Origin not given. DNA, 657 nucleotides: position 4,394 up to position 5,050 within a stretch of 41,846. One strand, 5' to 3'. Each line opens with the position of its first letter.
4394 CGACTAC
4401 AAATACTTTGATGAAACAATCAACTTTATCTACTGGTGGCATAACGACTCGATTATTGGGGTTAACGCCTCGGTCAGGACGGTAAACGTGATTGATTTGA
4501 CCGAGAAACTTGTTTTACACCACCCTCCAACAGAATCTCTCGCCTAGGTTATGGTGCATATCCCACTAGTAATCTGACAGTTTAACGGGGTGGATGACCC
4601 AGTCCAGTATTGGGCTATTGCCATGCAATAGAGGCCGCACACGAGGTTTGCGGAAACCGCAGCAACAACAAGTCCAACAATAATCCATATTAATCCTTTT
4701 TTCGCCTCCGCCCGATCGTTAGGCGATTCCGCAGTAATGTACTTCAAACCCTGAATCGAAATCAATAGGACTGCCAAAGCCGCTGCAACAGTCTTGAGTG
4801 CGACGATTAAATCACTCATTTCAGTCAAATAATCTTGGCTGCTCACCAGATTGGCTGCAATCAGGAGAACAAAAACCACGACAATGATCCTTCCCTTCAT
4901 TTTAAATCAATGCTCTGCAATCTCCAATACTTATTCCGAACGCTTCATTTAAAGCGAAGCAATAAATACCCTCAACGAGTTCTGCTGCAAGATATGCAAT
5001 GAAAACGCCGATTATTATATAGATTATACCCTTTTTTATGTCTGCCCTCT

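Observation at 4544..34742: Five paralogous copies of one VirB2-like helix-loop-helix module in a single locus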

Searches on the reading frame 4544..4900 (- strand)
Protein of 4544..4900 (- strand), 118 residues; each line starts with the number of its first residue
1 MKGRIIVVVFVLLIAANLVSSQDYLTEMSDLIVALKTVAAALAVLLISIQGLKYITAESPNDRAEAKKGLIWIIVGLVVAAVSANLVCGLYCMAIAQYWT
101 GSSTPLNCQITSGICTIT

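Call 8: search_protein_families(library=pfam, proteins=[window:4544-4900:-], max_evalue=0.1)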
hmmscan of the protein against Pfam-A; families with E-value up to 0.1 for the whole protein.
window:4544-4900:- (118 aa): 2 families
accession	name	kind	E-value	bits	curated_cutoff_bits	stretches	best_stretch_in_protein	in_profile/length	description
PF18895.5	T4SS_pilin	-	2.6e-11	43.8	26.6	1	29-87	10-67/71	Type IV secretion system pilin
PF04956.18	TrbC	-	0.00088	19.9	27.9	1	6-87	15-95/98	TrbC/VIRB2 pilin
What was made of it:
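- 4544..4900 (-): p118: free pilin and last gene of the array, 1 nt after p376. Module at 4640-4786. PF18895 43.8 bits (call 8).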

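Call 22: search_solved_structures(query=A1, max_evalue=10, show_alignments=2)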
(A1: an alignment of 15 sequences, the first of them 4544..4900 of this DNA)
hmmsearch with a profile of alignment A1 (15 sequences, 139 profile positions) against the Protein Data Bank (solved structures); distinct sequences matched with E-value up to 10: 1.
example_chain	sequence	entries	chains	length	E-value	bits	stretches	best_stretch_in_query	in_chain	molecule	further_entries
1ifp_A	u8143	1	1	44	0.093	15.8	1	53-83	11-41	MAJOR COAT PROTEIN ASSEMBLY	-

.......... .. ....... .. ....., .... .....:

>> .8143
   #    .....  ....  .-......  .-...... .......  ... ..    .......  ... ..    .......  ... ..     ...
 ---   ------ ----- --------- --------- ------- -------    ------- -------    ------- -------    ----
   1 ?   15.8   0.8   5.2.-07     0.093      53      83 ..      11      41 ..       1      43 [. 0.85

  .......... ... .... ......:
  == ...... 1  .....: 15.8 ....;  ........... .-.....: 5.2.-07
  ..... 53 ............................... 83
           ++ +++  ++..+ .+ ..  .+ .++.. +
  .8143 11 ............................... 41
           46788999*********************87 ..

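Call 23: search_protein_families(library=ncbifam, proteins=[window:4544-4900:-], max_evalue=0.01)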
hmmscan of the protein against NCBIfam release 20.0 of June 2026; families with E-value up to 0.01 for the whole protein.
window:4544-4900:- (118 aa): 1 family
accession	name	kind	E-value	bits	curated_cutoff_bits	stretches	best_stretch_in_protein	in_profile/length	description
NF045849.1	ICE_MMCAP2_0565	equivalog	4e-08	32.8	40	1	37-83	22-69/80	Mbov_0395 family pilin-like conjugal transfer protein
